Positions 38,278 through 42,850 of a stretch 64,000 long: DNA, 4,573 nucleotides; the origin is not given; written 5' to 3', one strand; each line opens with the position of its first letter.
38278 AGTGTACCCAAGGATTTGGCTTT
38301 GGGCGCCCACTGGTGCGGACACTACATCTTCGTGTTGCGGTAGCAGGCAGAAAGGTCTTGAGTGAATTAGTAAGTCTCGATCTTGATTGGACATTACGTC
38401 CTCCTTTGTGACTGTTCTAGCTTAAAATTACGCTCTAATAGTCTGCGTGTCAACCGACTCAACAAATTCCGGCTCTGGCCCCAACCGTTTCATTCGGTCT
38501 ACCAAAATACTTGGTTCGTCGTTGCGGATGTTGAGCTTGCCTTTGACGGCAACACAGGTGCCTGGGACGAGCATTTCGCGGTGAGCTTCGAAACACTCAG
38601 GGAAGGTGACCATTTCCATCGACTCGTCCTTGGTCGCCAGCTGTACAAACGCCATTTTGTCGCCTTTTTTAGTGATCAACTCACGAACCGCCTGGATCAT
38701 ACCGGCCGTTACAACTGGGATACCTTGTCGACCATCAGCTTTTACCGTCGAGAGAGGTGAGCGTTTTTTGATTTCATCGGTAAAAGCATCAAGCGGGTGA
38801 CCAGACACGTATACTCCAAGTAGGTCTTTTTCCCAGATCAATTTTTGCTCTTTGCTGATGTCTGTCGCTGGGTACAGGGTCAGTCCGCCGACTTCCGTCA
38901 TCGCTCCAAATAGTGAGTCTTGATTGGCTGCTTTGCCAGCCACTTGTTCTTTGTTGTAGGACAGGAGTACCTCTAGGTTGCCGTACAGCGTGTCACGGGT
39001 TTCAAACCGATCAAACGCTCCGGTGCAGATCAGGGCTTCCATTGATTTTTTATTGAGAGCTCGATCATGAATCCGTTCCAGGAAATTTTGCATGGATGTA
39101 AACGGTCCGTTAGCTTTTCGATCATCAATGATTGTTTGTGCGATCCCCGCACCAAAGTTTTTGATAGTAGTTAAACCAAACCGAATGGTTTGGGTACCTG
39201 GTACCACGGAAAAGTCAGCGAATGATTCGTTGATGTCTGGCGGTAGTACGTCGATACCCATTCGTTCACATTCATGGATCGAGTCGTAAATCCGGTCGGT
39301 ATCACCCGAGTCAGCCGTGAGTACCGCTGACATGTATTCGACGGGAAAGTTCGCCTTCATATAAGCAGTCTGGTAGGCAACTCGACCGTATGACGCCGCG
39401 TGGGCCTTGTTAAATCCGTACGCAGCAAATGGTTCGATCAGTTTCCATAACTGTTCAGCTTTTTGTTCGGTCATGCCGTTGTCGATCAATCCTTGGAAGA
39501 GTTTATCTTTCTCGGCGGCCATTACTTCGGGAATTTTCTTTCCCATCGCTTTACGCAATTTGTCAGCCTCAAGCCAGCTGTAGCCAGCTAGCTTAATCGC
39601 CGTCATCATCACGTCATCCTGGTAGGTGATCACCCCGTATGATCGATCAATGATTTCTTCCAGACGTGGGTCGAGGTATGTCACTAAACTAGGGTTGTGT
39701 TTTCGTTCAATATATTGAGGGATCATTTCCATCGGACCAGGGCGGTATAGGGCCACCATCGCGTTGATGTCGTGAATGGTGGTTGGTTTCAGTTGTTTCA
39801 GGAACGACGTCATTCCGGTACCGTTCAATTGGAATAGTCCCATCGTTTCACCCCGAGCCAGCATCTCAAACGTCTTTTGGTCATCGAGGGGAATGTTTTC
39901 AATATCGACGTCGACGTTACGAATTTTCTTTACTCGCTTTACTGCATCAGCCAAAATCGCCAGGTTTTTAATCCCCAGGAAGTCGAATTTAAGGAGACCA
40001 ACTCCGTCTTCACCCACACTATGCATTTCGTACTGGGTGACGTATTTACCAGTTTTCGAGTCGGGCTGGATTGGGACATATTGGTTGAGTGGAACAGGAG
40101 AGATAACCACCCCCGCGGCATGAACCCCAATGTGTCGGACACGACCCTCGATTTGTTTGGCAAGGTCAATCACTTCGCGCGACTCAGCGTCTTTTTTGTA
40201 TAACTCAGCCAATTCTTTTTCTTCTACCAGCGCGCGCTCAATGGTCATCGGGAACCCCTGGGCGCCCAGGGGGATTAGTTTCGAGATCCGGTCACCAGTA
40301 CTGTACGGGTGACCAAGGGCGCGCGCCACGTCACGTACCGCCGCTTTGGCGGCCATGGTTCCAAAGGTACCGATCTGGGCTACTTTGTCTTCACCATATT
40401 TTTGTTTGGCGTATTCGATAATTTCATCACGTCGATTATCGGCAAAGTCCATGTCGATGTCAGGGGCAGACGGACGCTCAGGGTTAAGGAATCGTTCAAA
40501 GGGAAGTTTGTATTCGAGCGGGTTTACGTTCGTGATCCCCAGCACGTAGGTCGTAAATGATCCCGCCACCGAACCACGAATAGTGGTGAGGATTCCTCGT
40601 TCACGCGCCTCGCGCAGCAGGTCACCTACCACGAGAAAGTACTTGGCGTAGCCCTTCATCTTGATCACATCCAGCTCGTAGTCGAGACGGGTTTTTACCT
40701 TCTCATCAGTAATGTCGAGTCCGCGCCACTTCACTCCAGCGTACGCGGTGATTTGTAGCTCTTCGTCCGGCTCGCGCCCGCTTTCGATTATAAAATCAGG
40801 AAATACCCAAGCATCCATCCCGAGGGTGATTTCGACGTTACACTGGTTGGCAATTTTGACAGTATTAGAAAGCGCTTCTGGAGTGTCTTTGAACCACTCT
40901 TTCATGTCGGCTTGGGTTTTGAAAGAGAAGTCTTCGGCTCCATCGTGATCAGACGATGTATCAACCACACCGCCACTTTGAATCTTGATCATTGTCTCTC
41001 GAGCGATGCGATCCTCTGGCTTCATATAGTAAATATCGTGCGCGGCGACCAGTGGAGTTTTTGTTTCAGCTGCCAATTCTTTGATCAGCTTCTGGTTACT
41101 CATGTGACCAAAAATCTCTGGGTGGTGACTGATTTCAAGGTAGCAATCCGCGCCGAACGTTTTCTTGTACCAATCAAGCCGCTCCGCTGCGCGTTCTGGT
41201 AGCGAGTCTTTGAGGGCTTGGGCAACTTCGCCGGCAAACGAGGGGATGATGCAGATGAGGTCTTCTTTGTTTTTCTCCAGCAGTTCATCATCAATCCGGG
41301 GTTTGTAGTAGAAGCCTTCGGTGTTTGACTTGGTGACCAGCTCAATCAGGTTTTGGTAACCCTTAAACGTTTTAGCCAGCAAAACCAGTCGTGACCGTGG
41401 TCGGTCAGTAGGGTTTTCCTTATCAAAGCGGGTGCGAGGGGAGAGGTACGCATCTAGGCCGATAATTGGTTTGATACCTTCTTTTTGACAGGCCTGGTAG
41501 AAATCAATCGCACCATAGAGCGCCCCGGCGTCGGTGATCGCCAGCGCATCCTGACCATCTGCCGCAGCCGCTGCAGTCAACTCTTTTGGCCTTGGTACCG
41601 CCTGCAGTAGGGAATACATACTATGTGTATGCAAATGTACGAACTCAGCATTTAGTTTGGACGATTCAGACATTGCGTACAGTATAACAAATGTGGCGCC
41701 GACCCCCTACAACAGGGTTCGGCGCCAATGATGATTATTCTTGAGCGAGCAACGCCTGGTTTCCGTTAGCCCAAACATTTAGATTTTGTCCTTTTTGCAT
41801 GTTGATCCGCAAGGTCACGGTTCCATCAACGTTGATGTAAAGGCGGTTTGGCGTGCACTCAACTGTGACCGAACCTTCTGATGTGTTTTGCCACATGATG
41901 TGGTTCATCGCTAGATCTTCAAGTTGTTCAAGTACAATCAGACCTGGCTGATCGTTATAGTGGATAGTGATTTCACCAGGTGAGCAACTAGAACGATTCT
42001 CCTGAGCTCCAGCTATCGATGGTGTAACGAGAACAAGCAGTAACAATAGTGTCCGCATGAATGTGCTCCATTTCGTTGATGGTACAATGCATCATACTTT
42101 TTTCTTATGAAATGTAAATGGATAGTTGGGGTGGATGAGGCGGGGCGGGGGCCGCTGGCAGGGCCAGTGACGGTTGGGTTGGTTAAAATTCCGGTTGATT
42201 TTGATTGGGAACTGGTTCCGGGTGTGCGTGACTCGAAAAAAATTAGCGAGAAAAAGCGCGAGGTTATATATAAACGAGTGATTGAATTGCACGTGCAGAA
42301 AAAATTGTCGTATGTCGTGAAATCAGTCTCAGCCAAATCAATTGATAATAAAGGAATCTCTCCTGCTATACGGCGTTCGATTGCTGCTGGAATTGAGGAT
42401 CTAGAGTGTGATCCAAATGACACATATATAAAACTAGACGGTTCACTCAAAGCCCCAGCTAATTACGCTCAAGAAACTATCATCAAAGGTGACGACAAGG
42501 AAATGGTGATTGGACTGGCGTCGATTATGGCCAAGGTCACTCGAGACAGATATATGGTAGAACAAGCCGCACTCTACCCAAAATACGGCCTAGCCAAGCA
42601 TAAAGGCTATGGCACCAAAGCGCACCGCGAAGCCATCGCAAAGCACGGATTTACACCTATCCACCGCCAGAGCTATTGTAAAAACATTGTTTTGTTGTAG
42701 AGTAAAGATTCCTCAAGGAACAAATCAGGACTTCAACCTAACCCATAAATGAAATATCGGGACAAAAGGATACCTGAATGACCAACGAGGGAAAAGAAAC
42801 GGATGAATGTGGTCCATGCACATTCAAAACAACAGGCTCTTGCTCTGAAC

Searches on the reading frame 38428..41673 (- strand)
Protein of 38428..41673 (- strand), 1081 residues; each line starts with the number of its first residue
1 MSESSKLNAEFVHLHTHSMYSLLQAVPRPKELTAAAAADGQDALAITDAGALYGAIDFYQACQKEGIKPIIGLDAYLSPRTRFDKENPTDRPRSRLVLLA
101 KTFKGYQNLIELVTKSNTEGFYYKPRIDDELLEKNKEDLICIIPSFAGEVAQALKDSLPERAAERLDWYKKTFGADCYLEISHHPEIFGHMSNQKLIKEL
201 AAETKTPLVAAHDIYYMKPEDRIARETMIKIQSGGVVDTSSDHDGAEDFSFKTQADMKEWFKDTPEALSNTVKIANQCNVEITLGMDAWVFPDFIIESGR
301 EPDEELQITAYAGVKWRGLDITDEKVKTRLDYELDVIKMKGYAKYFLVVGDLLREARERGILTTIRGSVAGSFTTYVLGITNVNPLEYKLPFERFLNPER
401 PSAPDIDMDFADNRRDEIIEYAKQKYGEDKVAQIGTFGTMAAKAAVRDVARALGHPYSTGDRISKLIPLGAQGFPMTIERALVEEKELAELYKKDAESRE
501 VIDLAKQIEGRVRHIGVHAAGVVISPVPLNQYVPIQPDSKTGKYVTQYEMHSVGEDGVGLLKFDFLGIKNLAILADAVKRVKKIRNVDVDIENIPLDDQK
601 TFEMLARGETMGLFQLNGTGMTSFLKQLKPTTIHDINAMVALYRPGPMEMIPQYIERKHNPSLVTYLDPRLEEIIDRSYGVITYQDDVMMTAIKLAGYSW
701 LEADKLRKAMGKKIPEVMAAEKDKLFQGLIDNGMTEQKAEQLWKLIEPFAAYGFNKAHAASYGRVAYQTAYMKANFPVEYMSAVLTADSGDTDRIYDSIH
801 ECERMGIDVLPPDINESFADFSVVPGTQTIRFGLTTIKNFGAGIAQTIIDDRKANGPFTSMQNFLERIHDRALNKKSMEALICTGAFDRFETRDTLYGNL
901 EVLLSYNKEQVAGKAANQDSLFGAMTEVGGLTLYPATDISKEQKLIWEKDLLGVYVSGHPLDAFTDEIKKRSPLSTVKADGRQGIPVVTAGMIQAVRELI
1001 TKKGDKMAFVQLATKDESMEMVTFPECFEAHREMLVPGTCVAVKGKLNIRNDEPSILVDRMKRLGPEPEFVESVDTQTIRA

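Call 85: search_protein_families(library=pfam, proteins=[window:38428-41673:-], max_evalue=0.0001)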
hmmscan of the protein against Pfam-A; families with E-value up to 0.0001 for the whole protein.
window:38428-41673:- (1081 aa): 5 families
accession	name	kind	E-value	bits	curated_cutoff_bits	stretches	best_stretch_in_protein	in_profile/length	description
PF07733.18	DNA_pol3_alpha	-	3.4e-91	305.9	23.9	1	306-567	3-260/260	Bacterial DNA polymerase III alpha NTPase domain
PF17657.6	DNA_pol3_finger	-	2.6e-55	186.7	22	1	570-733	1-166/166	Bacterial DNA polymerase III alpha subunit finger domain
PF02811.25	PHP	-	2.3e-47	161.8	26.4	1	13-184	1-164/164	PHP domain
PF14579.12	HHH_6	-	7.7e-27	93.8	25.6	1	806-894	1-88/90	Helix-hairpin-helix motif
PF01336.31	tRNA_anti-codon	-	1.7e-10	41.1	27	1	987-1062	1-73/75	OB-fold nucleic acid binding domain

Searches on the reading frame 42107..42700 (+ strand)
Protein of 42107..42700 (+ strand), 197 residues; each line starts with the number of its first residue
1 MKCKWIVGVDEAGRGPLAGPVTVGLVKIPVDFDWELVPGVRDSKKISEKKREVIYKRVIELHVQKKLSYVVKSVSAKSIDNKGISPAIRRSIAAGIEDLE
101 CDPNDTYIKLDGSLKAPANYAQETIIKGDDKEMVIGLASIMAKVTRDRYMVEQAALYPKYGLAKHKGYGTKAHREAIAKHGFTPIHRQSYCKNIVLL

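Call 85: search_protein_families(library=pfam, proteins=[window:42107-42700:+], max_evalue=0.0001)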
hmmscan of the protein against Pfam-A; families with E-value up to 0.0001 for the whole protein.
window:42107-42700:+ (197 aa): 1 family
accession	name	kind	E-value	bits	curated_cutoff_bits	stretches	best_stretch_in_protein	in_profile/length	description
PF01351.25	RNase_HII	-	5.4e-35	121.5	25.8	1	7-192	1-198/199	Ribonuclease HII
